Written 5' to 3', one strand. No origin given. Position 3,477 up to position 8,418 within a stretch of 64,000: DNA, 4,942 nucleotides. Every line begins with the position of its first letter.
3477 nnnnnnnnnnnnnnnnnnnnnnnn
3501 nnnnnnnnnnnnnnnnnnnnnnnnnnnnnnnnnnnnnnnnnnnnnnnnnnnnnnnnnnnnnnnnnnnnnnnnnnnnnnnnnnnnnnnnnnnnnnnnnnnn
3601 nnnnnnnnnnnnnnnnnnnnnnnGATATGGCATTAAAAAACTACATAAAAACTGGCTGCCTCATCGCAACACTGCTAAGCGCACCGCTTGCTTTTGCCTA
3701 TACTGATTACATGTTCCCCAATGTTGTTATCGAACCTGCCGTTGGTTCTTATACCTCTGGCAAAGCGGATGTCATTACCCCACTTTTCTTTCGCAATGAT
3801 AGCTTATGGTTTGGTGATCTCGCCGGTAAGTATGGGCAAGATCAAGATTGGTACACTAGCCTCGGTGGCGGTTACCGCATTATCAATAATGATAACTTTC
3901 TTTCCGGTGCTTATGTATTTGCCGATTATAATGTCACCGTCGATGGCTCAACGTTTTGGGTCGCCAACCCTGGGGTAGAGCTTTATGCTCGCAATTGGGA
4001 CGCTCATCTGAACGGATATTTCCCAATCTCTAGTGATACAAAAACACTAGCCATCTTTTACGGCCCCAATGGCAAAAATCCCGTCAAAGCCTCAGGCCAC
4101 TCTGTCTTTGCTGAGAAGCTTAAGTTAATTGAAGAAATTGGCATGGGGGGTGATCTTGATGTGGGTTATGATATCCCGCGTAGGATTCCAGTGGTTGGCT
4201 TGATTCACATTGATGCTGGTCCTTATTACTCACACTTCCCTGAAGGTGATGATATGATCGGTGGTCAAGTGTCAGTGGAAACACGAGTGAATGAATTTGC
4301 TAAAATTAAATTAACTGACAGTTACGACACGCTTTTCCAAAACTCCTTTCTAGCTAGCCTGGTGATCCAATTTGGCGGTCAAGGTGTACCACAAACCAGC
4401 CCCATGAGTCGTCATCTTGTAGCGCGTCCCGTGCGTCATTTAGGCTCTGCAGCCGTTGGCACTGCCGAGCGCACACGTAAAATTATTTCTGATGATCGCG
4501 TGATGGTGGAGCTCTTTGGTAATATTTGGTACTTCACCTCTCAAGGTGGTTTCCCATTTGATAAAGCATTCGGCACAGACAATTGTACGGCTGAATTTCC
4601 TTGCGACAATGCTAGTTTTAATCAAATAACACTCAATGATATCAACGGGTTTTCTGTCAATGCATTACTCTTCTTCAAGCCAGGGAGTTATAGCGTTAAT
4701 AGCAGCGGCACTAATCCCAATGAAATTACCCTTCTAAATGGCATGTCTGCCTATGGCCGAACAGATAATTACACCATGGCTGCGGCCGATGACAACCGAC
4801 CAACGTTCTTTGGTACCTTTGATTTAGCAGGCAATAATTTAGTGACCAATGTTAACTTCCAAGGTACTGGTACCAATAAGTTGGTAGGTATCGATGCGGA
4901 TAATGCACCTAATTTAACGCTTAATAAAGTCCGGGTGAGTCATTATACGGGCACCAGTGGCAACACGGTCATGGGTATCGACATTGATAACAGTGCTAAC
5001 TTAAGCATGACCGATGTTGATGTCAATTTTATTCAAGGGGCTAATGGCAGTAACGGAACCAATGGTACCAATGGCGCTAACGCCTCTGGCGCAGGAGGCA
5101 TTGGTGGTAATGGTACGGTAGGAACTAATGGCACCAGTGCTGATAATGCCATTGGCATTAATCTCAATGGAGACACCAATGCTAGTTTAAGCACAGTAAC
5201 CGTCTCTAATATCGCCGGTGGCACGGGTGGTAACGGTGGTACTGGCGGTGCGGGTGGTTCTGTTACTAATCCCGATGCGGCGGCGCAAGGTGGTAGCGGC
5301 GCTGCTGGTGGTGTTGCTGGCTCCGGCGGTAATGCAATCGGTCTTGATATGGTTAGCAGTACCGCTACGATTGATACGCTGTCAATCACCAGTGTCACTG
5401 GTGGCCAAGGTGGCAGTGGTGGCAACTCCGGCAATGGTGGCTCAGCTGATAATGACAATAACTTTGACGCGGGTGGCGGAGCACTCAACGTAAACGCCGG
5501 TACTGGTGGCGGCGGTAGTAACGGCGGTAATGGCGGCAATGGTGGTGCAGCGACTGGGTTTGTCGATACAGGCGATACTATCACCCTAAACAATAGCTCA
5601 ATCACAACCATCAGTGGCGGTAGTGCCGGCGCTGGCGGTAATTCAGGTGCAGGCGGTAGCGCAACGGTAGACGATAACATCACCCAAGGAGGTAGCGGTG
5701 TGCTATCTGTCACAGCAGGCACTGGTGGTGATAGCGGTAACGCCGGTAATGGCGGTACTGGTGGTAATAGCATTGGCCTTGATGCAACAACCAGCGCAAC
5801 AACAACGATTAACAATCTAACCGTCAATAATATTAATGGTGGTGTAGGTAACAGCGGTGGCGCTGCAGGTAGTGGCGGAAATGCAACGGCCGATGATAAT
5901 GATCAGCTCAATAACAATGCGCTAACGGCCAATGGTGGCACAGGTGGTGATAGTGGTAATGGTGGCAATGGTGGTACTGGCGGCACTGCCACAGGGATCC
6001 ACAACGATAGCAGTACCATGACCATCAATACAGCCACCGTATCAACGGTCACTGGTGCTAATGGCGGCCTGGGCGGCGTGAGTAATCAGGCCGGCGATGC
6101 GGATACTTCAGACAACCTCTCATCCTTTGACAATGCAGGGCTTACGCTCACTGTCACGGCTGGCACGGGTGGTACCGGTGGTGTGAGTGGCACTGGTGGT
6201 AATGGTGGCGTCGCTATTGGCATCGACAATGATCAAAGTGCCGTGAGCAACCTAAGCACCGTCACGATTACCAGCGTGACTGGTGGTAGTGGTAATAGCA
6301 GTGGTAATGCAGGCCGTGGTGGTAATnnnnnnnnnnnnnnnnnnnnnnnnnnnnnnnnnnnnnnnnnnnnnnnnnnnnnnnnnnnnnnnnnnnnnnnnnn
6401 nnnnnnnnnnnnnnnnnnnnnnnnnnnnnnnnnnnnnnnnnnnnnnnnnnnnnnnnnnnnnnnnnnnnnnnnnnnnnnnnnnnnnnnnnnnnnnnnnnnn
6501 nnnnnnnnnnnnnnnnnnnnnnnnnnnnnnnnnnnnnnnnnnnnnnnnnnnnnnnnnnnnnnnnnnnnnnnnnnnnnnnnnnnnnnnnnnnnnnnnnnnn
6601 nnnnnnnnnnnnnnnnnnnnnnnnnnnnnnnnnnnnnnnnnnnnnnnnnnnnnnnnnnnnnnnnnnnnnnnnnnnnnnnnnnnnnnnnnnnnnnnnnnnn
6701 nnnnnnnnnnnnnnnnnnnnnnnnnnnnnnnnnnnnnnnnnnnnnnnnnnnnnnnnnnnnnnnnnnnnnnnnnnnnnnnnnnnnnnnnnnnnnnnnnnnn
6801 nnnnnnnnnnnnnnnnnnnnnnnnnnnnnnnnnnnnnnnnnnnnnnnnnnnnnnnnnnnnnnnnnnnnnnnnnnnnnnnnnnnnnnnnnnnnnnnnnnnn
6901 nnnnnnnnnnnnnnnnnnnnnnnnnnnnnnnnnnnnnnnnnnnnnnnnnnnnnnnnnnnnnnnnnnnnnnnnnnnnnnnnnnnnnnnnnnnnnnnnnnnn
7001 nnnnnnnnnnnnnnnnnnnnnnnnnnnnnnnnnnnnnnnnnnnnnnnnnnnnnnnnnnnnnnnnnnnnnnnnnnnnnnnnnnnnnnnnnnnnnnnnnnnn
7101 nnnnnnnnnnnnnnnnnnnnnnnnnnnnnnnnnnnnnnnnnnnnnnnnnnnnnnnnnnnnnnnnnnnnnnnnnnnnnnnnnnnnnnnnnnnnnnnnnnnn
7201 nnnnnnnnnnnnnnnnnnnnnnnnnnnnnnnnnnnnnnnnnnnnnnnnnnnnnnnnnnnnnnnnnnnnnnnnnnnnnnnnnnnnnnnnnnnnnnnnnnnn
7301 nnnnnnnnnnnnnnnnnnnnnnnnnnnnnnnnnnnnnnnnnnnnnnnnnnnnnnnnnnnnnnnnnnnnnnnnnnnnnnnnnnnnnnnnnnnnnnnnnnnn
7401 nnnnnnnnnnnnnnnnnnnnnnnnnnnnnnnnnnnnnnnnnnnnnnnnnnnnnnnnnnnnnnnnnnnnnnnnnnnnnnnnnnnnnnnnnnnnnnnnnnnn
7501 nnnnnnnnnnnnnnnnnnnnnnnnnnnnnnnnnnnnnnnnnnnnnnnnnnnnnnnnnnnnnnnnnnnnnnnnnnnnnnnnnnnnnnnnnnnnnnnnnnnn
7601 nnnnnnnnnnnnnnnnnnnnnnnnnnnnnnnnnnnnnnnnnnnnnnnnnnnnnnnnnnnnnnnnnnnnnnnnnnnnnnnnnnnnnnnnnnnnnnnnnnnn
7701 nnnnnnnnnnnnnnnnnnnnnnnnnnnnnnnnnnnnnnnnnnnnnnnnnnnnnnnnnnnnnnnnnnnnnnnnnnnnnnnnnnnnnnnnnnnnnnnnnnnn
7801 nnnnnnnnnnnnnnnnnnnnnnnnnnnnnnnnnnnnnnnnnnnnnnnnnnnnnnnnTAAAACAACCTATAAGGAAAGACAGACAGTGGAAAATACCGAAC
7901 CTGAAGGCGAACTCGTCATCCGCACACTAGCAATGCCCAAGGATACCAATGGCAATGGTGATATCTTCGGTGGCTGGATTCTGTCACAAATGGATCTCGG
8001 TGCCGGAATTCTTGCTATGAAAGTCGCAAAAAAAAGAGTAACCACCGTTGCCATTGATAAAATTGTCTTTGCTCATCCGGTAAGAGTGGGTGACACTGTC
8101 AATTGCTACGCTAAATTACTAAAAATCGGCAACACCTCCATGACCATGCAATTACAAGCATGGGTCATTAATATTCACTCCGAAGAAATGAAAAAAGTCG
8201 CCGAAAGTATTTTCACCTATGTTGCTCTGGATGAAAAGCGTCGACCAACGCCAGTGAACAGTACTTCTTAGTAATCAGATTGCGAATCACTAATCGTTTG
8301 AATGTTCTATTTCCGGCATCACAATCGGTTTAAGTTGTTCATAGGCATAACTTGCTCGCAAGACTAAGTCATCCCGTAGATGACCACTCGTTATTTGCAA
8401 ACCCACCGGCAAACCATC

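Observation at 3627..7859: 1410-aa secreted protein made almost entirely of Gly/Asn/Thr/Ser repeats behind a beta-rich N-terminal domain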

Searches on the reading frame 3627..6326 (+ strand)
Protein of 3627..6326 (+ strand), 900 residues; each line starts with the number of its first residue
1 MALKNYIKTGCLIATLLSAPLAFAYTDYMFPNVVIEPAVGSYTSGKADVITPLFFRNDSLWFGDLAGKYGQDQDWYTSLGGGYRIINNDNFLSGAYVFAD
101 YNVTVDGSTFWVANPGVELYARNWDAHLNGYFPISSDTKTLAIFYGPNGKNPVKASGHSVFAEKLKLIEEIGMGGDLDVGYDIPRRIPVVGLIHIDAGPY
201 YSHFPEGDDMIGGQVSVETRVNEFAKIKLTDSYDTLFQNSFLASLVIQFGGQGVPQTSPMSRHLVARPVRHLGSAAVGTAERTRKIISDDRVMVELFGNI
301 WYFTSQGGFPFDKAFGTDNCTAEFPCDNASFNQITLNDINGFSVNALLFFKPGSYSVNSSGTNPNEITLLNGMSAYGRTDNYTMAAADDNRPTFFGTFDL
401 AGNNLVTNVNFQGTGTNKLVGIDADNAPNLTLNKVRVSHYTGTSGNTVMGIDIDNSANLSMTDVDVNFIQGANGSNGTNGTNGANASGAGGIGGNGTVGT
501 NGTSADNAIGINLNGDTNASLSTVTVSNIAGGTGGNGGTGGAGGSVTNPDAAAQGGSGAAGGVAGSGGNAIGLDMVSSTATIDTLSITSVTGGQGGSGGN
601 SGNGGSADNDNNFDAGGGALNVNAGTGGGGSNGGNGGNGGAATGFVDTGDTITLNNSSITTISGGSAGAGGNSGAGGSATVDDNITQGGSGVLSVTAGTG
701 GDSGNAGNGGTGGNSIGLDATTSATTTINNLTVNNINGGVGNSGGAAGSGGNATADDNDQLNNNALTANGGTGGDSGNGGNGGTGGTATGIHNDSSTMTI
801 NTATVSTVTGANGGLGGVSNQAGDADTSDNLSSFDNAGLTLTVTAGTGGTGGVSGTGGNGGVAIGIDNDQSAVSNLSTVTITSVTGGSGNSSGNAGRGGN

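Call 42: predict_structure(alignment_id=A4)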
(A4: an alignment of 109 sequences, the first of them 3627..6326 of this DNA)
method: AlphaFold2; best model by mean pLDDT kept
length: 900 residues; sequences in the alignment: 109
mean_pLDDT: 83.0   pTM: 0.78
mean pLDDT of the five models: 83.0, 82.2, 81.7, 80.6, 77.6
residues with pLDDT >= 90: 524; 70-90: 166; 50-70: 101; < 50: 109
segments of 3 or more residues with pLDDT < 50: 1-12, 18-25, 615-617, 683-694, 756-773, 820-843, 845-855, 884-900
pLDDT, mean of each block of 10 residues (from residue 1): 41 47 55 96 96 91 97 96 94 97 97 97 95 97 76 91 94 97 84 95 96 97 94 95 95 64 80 88 92 93 97 98 97 97 98 92 90 98 96 98 98 95 97 98 93 97 98 97 83 90 97 95 98 96 83 84 96 95 97 94 83 52 70 91 92 93 89 81 47 54 80 88 82 86 77 50 41 58 79 80 75 56 45 38 48 52 61 60 48 35
secondary structure, 60 per line:
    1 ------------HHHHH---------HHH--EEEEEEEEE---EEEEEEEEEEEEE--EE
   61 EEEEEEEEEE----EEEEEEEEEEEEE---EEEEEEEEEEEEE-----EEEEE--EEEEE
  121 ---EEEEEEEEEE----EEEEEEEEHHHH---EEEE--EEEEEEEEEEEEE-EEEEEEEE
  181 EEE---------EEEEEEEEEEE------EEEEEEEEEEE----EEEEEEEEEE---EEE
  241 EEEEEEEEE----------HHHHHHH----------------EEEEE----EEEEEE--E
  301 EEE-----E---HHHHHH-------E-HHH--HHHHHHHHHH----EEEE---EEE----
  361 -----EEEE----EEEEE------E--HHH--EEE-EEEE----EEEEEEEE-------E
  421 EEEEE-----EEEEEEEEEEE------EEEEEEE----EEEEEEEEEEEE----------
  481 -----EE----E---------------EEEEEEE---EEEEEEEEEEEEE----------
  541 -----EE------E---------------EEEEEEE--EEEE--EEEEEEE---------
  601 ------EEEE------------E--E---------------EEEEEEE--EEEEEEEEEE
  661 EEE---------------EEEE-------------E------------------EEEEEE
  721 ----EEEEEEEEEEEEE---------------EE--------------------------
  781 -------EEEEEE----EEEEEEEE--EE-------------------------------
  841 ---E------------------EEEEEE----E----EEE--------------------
elements in order (helices of 4 or more, strands of 3 or more residues): H13-17 E32-40 E44-56 E59-70 E75-87 E91-103 E109-113 E116-120 E124-133 E138-145 H146-149 E153-156 E159-171 E173-183 E193-203 E210-220 E225-234 E238-249 H260-266 E283-287 E292-297 E300-303 H313-318 H333-342 E347-350 E354-356 E366-369 E374-378 E393-395 E397-400 E405-412 E420-425 E431-441 E448-454 E459-470 E508-514 E518-530 E570-576 E579-582 E585-591 E607-610 E642-648 E651-663 E679-682 E715-720 E725-737 E788-793 E798-805 E863-868 E878-880

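Call 45: fold_search(model_id=the predicted structure, library=pdb)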
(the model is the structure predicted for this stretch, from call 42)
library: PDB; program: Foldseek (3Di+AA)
matches with E <= 10: 1119; with E <= 0.001: 22
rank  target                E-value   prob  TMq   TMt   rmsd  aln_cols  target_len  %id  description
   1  4e1s                  6.2e-10  1.00  0.19  0.67   4.7       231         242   16  X-ray crystal structure of the transmembrane beta-domain from intimin from EHEC strain O157:H7 (released 2012-06-13)
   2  4e1t                  8.2e-10  1.00  0.20  0.67   5.9       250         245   15  X-ray crystal structure of the transmembrane beta-domain from invasin from Yersinia pseudotuberculosis (released 2012-06-13)
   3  5g26                  9.0e-10  1.00  0.20  0.67   5.9       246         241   16  Unveiling the Mechanism Behind the in-meso Crystallization of Membrane Proteins (released 2017-02-15)
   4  4fqe                  5.2e-05  1.00  0.16  0.70   7.2       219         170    9  KdgM porin (released 2013-06-26)
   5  1uyn                  5.8e-05  1.00  0.12  0.31  17.7       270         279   10  Translocator domain of autotransporter NalP from Neisseria meningitidis (released 2004-03-18)
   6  4pr7_A                7.3e-05  1.00  0.14  0.61  13.2       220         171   10  KdgM porin in complex with disordered oligogalacturonate (released 2014-06-11)
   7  3qq2_A                2.9e-04  1.00  0.13  0.34  11.4       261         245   11  Crystal Structure of the Beta Domain of the Bordetella Autotransporter Brka (released 2011-04-13)
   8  6ehe                  3.0e-04  0.95  0.10  0.21  18.4       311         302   10  OmpTdeltaL8 (loop L8 deletion mutant of OmpT), an outer membrane protein of Vibrio cholerae (released 2018-04-25)
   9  4v3h_B                3.1e-04  1.00  0.12  0.30  10.5       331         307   12  Crystal structure of CymA from Klebsiella oxytoca (released 2015-06-03)
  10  2wjq                  3.3e-04  1.00  0.16  0.54   7.2       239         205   10  NanC porin structure in hexagonal crystal form. (released 2009-10-13)
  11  4kr8_A                3.6e-04  0.99  0.13  0.26  14.8       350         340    7  Salmonella typhi OmpF complex with Daunomycin (released 2014-05-28)
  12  4d5d_A                4.2e-04  1.00  0.13  0.31  10.7       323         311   13  Crystal structure of CymA from Klebsiella oxytoca (released 2015-06-03)
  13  2wjr                  4.4e-04  1.00  0.16  0.56   7.2       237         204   10  NanC porin structure in rhombohedral crystal form. (released 2009-10-13)
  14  4kr8_B                4.8e-04  0.99  0.13  0.26  14.7       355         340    9  Salmonella typhi OmpF complex with Daunomycin (released 2014-05-28)
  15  9a32_MODEL_1_A        5.3e-04  1.00  0.15  0.31  10.0       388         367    8  Model of E. coli OmpC by in-cell photo-crosslinking MS and deep learning (released 2023-02-24)
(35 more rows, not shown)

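Call 78: fold_search(model_id=the predicted structure, library=viral)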
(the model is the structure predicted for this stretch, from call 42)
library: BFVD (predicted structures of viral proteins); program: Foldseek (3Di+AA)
matches with E <= 10: 621; with E <= 0.001: 6
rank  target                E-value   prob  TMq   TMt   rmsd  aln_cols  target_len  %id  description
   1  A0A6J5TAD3            1.2e-04  1.00  0.13  0.42  11.5       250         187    9  Porin domain-containing protein [uncultured Caudovirales phage]
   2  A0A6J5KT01            3.0e-04  1.00  0.14  0.49  12.6       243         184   11  Uncharacterized protein [uncultured Caudovirales phage]
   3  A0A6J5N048            4.6e-04  0.54  0.14  0.16  30.3       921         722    8  Pectate lyase superfamily protein [uncultured Caudovirales phage]
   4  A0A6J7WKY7            5.3e-04  1.00  0.13  0.43  10.5       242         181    9  Uncharacterized protein [uncultured Caudovirales phage]
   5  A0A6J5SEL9            7.0e-04  0.95  0.13  0.20  25.7       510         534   13  Parallel beta-helix repeat [uncultured Caudovirales phage]
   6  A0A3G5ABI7            8.9e-04  1.00  0.16  0.36  17.1       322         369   12  Right handed beta helix domain-containing protein [Hyperionvirus sp.]
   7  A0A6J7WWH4            1.1e-03  1.00  0.13  0.45   5.8       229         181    6  Uncharacterized protein [uncultured Caudovirales phage]
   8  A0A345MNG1            1.3e-03  1.00  0.14  0.27  17.0       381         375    8  (no name in the UniProt tables at hand)
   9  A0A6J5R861            1.5e-03  0.97  0.11  0.16  19.5       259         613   10  Autotransporter beta-domain containing protein [uncultured Caudovirales phage]
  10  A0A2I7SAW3            1.5e-03  0.95  0.15  0.16  25.5       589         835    9  (no name in the UniProt tables at hand)
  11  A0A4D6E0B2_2          1.9e-03  0.98  0.16  0.14  23.8       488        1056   12  (no name in the UniProt tables at hand)
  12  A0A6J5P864            2.0e-03  0.99  0.10  0.34  13.5       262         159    9  Uncharacterized protein [uncultured Caudovirales phage]
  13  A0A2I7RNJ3            3.0e-03  0.60  0.17  0.18  25.7       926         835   10  Tail fiber protein [Vibrio phage 1.202.O._10N.222.45.E8]
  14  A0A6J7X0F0            3.7e-03  0.99  0.13  0.38  18.1       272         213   10  Uncharacterized protein [uncultured Caudovirales phage]
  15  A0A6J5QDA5            3.8e-03  0.99  0.09  0.38  14.5       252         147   12  Outer membrane autotransporter barrel [uncultured Caudovirales phage]
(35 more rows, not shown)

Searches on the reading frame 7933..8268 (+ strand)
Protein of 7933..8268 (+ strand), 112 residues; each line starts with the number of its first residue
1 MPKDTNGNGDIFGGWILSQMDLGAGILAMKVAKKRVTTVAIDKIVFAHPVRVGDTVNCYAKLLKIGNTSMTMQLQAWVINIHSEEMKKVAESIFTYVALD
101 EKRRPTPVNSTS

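Call 85: search_protein_families(library=pfam, proteins=[window:7933-8268:+], max_evalue=0.00001)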
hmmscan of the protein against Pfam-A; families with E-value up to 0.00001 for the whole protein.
window:7933-8268:+ (112 aa): 1 family
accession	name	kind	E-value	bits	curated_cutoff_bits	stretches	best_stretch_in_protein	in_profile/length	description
PF03061.28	4HBT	-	4.2e-17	62.7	20.6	1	8-77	1-71/79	Thioesterase superfamily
